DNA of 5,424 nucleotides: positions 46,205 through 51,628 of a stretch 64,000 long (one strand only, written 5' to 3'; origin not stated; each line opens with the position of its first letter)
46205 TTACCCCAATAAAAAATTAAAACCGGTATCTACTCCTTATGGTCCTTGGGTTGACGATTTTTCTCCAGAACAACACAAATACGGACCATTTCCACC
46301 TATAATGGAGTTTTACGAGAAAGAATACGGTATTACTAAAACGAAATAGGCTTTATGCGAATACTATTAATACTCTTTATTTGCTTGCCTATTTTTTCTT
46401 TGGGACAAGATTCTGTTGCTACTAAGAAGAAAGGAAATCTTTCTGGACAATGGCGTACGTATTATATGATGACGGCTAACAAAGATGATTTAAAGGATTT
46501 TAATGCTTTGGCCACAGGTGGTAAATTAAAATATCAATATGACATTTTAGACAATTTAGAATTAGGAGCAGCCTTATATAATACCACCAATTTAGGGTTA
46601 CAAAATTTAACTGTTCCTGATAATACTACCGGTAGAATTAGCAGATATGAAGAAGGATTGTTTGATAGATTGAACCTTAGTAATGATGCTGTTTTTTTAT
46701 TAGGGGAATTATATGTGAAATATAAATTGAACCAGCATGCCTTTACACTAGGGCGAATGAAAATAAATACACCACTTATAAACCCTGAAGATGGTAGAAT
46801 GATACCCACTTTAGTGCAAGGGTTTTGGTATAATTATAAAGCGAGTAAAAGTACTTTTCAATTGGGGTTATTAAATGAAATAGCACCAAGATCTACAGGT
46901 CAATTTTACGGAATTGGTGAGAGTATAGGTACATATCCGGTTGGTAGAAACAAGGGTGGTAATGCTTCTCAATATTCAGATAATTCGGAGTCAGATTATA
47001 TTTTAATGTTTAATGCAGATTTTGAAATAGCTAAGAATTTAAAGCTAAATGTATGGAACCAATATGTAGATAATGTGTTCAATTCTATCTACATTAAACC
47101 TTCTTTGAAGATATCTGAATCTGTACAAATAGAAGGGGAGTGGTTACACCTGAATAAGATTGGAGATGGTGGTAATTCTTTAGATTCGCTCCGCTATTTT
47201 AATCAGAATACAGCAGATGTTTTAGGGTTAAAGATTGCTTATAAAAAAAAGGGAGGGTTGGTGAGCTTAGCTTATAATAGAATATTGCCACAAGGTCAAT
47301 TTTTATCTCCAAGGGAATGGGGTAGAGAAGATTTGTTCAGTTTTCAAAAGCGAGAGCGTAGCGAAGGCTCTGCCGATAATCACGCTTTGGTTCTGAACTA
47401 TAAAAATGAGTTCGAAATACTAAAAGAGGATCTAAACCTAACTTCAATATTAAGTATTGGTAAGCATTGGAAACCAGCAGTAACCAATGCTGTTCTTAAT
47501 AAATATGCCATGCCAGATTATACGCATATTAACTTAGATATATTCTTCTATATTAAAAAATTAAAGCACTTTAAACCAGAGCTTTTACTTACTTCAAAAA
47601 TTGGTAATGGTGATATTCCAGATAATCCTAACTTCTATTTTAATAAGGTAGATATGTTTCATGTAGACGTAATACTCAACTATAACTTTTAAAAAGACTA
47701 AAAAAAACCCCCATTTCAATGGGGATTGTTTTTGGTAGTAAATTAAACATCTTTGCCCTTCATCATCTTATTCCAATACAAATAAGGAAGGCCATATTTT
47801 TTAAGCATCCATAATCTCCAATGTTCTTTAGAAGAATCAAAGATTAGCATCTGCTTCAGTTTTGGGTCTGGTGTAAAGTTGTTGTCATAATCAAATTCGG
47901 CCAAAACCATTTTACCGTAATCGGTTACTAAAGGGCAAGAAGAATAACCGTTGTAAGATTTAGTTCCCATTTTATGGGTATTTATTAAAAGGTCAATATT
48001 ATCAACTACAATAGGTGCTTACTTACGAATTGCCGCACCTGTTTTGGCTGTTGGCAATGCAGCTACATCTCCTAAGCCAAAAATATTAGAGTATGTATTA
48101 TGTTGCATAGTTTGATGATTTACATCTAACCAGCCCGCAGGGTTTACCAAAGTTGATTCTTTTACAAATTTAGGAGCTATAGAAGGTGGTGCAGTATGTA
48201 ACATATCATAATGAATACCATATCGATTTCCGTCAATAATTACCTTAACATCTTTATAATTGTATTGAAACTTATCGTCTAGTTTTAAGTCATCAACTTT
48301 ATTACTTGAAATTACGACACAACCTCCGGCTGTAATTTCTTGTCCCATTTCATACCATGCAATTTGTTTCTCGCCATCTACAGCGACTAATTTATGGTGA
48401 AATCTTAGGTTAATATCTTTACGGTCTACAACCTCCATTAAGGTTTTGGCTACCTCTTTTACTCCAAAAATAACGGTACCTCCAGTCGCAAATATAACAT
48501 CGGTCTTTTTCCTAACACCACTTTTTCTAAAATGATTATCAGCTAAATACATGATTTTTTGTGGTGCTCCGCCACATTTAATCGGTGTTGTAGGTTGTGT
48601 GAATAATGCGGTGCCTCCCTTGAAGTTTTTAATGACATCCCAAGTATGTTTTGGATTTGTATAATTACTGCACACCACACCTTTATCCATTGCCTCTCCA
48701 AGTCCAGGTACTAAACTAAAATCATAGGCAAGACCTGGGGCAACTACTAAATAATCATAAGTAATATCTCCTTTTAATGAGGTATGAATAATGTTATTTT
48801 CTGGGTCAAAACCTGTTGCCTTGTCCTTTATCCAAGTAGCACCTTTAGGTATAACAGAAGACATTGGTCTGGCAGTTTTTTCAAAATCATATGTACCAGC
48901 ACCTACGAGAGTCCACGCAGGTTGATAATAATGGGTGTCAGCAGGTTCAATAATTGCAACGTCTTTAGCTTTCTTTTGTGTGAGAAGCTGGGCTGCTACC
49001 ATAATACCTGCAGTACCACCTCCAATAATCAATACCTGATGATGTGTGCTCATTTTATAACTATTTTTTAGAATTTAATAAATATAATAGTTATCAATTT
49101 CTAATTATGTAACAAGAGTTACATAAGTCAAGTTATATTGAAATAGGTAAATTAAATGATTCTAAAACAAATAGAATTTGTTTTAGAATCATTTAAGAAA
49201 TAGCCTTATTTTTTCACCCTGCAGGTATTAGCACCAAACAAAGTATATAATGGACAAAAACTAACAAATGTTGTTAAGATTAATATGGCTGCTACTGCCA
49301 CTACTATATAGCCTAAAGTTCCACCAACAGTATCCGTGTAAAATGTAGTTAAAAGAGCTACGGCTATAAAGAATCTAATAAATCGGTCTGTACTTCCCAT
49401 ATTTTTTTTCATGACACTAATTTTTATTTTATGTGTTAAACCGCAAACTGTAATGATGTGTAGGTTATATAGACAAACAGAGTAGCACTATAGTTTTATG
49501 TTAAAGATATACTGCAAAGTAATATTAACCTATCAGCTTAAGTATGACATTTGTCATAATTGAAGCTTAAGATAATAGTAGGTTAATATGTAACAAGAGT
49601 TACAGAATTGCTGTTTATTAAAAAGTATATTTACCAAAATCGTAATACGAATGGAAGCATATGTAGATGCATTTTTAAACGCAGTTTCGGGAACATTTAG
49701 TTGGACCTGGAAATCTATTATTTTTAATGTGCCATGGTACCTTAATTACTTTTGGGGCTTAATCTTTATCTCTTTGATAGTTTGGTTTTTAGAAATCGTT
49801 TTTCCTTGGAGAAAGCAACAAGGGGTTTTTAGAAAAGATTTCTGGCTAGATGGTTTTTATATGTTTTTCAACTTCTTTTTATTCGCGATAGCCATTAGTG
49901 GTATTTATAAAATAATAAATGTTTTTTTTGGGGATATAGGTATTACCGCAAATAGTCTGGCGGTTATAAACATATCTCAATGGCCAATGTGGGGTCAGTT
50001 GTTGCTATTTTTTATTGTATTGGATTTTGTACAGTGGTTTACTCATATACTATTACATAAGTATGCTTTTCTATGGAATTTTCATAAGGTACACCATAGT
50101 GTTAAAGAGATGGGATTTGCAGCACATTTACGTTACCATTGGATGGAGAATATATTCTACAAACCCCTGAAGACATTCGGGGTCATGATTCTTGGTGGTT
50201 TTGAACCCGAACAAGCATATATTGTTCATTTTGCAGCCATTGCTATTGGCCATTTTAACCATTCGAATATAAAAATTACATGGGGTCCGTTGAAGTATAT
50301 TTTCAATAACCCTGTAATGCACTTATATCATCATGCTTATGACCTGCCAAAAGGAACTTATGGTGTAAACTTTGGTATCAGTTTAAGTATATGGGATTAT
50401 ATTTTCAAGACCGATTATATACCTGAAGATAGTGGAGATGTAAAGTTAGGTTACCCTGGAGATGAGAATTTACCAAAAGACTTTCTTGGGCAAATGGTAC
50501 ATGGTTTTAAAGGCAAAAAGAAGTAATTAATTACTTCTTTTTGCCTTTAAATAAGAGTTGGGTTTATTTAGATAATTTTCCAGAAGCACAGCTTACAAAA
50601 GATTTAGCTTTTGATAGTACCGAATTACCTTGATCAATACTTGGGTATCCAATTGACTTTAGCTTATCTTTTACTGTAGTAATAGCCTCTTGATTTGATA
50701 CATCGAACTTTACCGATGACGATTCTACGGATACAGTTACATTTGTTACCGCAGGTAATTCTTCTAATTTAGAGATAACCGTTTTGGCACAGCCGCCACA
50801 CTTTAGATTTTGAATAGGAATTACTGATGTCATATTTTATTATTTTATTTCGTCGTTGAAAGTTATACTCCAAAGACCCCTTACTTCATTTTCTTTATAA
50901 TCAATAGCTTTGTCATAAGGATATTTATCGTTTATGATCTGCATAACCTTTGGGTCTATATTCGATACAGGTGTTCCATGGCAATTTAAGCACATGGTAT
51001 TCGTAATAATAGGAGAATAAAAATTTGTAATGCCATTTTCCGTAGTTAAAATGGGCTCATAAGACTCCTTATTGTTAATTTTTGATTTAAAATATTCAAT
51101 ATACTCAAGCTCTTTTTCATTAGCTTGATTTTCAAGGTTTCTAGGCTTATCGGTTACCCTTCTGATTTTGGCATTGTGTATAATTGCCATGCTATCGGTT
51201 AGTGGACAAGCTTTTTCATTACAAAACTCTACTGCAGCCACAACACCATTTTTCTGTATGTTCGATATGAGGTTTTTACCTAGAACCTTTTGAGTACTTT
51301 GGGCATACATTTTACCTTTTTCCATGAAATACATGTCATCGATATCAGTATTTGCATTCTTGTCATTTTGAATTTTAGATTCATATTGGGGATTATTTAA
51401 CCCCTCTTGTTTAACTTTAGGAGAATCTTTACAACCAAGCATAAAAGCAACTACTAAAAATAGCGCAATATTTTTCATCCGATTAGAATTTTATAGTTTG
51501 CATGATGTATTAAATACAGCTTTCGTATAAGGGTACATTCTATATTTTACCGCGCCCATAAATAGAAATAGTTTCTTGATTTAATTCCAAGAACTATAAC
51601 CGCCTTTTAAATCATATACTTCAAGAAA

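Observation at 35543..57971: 16-bp CRP/FNR-type palindrome at fixed class-II distance from -7 boxes defines a regulon of about 15 promoters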

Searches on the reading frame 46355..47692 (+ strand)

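Call 9: search_protein_families(library=pfam, proteins=[window:46355-47692:+])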
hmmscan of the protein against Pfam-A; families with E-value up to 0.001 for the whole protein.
window:46355-47692:+ (445 aa): 1 family
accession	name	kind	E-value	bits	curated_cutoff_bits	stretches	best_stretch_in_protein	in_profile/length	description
PF03573.19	OprD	-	1.2e-08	34.9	25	1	119-316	95-274/394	outer membrane porin, OprD family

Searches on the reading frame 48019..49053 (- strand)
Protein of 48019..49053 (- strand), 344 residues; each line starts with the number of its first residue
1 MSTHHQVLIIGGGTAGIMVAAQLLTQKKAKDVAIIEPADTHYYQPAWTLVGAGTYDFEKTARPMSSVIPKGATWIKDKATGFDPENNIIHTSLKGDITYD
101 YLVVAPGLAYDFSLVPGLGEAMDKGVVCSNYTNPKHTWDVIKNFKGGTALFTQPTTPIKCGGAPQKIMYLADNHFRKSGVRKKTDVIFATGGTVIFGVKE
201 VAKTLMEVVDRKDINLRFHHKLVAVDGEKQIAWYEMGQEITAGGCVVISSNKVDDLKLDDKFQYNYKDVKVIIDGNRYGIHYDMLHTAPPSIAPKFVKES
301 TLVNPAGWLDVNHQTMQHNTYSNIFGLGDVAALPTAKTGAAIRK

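Call 9: search_protein_families(library=pfam, proteins=[window:48019-49053:-])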
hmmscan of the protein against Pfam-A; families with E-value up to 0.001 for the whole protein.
window:48019-49053:- (344 aa): 5 families
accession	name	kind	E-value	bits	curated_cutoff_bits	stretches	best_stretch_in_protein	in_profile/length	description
PF07992.20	Pyr_redox_2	-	6.5e-14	52.5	26.1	1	6-122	2-123/291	Pyridine nucleotide-disulphide oxidoreductase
PF03486.20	HI0933_like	-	1.1e-05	25.5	50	1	6-41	2-35/244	HI0933-like protein Rossmann domain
PF01266.30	DAO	-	9.9e-05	22.5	27.9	0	7-38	2-31/353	FAD dependent oxidoreductase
PF05834.18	Lycopene_cycl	-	0.00017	21.2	23.4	1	7-44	2-39/380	Lycopene cyclase protein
PF00070.33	Pyr_redox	-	0.00037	21.4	22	0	7-40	2-33/82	Pyridine nucleotide-disulphide oxidoreductase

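Call 10: search_protein_families(library=ncbifam, proteins=[window:48019-49053:-])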
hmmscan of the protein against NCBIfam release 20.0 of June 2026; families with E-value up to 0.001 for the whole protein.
window:48019-49053:- (344 aa): 5 families
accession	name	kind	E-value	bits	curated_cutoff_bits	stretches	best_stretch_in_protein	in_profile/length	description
NF049943.1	SQR_III_seleno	exception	1.6e-55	188.6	525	2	6-253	2-252/406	type III sulfide quinone reductase, selenoprotein subtype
TIGR03169.1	Nterm_to_SelD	hypoth_equivalog_domain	5.2e-13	49.1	310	1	7-249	2-240/365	pyridine nucleotide-disulfide oxidoreductase family protein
TIGR03385.1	CoA_CoA_reduc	equivalog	5e-07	28.8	578.8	0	199-239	191-231/439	CoA-disulfide reductase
NF005313.0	PRK06847.1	subfamily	0.00066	18.7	372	1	1-56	1-48/375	hypothetical protein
NF005331.0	PRK06854.1-2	equivalog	0.00078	18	557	0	4-39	9-44/563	adenylyl-sulfate reductase subunit alpha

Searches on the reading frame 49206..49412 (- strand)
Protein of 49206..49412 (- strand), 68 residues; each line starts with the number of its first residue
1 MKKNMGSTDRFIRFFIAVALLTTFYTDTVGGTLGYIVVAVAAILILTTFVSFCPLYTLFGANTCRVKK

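Call 10: search_protein_families(library=ncbifam, proteins=[window:49206-49412:-])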
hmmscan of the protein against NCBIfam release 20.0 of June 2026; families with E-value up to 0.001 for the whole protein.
window:49206-49412:- (68 aa): 0 families

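Call 40: search_protein_families(library=pfam, proteins=[window:49206-49412:-], max_evalue=0.01)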
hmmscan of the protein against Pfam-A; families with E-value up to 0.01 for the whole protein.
window:49206-49412:- (68 aa): 1 family
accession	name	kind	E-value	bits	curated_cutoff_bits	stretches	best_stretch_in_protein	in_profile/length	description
PF11127.14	YgaP-like_TM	-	5.4e-21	74.9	25.3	1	1-66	1-65/66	Inner membrane protein YgaP-like, transmembrane domain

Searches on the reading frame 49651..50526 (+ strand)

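Call 9: search_protein_families(library=pfam, proteins=[window:49651-50526:+])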
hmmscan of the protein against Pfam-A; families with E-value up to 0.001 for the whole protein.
window:49651-50526:+ (291 aa): 1 family
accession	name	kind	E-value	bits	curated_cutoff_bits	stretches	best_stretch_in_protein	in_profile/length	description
PF04116.19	FA_hydroxylase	-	5.2e-25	88.8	31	1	118-254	2-132/132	Fatty acid hydroxylase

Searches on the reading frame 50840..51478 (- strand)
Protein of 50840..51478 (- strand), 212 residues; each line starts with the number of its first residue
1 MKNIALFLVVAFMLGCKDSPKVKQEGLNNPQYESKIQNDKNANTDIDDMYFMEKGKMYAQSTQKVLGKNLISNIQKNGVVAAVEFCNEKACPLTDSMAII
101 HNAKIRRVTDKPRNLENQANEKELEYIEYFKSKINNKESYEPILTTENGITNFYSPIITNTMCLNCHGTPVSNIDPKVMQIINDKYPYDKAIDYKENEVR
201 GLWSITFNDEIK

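Call 9: search_protein_families(library=pfam, proteins=[window:50840-51478:-])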
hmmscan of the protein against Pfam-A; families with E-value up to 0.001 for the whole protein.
window:50840-51478:- (212 aa): 1 family
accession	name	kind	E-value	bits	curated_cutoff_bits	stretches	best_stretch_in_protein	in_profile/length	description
PF11845.13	Tll0287-like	-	7e-20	72.4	24.1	1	70-207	25-143/144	Tll0287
